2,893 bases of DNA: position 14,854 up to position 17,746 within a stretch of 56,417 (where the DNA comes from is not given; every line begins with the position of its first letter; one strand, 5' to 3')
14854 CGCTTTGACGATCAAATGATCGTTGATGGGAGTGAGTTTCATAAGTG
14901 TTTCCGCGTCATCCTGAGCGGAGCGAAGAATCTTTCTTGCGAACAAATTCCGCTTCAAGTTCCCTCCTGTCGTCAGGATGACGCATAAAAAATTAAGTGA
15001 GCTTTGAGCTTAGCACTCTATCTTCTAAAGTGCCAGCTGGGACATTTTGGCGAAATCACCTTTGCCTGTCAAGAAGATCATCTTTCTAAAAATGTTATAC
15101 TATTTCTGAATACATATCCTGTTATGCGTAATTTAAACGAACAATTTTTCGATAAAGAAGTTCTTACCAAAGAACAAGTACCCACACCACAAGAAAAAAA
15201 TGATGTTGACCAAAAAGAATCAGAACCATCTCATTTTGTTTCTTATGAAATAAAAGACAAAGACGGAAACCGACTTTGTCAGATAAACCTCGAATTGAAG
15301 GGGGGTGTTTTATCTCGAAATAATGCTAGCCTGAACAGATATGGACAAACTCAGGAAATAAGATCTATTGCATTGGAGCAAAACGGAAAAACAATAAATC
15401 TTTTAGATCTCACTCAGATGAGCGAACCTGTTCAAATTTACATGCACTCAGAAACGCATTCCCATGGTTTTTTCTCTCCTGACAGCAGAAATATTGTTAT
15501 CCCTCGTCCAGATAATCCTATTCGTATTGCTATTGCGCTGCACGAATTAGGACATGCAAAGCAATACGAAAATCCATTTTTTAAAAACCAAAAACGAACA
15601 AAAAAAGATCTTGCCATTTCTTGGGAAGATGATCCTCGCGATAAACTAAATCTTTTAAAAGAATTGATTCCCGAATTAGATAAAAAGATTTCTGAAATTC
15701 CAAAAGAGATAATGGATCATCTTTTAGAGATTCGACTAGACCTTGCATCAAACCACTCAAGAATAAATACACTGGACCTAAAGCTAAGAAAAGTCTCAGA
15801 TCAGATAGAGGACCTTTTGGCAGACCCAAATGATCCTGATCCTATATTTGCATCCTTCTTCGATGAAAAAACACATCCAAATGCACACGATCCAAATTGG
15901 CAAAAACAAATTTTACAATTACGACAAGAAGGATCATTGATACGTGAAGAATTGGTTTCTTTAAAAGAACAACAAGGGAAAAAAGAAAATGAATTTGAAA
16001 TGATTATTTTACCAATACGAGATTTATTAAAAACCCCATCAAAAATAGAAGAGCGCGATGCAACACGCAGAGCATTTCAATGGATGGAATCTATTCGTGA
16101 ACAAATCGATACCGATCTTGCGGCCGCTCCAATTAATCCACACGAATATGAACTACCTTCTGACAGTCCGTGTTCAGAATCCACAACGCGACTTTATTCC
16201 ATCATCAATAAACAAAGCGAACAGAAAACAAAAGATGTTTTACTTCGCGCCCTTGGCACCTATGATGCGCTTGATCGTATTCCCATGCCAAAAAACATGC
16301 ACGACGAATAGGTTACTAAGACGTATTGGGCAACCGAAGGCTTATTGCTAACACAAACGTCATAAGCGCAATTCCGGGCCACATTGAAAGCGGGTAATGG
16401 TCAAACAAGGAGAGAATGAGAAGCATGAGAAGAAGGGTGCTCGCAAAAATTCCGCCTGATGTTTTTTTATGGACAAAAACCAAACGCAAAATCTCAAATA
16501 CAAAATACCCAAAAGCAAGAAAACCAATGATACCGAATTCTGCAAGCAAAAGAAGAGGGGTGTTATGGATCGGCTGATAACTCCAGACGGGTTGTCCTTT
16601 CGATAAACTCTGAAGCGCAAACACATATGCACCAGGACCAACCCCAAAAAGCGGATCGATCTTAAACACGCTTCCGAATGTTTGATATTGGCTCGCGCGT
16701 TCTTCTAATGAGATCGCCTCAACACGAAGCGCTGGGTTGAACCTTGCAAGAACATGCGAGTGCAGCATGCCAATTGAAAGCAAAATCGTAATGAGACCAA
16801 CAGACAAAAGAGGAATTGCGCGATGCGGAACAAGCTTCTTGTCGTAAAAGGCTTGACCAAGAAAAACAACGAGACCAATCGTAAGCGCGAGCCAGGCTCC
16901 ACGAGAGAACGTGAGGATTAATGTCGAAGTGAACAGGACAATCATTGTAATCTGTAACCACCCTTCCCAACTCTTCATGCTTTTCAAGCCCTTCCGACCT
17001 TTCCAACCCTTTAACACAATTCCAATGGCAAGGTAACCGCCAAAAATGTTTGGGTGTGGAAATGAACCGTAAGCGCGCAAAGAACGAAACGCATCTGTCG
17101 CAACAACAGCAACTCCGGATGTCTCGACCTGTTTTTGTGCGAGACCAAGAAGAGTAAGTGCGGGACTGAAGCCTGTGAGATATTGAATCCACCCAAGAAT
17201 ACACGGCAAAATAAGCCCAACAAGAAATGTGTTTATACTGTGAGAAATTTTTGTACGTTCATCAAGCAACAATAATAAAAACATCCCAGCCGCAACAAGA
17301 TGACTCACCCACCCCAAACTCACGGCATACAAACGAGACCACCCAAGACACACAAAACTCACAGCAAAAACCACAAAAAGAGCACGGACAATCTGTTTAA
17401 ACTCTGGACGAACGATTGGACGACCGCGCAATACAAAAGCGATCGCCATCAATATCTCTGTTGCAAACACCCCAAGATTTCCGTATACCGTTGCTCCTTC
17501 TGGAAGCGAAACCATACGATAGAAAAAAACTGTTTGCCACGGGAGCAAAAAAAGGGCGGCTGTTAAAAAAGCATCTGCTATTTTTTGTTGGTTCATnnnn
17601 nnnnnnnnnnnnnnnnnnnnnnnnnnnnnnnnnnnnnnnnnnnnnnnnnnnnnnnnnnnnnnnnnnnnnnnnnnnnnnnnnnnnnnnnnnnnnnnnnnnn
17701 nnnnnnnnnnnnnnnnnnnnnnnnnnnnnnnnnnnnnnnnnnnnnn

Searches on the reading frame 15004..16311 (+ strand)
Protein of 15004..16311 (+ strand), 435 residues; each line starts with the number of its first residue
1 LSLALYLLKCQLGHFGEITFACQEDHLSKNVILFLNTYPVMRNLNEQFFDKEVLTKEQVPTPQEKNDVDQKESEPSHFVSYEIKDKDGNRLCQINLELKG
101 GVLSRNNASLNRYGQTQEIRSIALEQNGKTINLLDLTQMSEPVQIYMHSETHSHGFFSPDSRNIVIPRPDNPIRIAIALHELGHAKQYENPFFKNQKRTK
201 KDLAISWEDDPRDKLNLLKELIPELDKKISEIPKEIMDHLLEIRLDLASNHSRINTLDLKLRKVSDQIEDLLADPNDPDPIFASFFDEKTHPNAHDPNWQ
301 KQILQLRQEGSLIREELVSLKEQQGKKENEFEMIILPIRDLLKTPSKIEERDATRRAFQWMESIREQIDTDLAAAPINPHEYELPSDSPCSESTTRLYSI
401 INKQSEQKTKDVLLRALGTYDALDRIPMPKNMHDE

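Call 9: search_protein_families(library=pfam, proteins=[window:15004-16311:+], max_evalue=0.01)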
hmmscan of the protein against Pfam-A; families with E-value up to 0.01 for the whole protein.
window:15004-16311:+ (435 aa): 1 family
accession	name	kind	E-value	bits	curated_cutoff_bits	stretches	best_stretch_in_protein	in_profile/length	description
PF20573.4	DUF6782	-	2.7e-05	24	27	1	134-203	48-119/241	Putative metallopeptidase family (DUF6782)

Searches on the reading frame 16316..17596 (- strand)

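Call 9: search_protein_families(library=pfam, proteins=[window:16316-17596:-], max_evalue=0.01)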
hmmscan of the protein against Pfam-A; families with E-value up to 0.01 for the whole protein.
window:16316-17596:- (426 aa): 1 family
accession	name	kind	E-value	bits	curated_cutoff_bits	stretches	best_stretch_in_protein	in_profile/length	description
PF04932.20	Wzy_C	-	4.1e-16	59.6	31.7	1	218-362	2-148/149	O-Antigen ligase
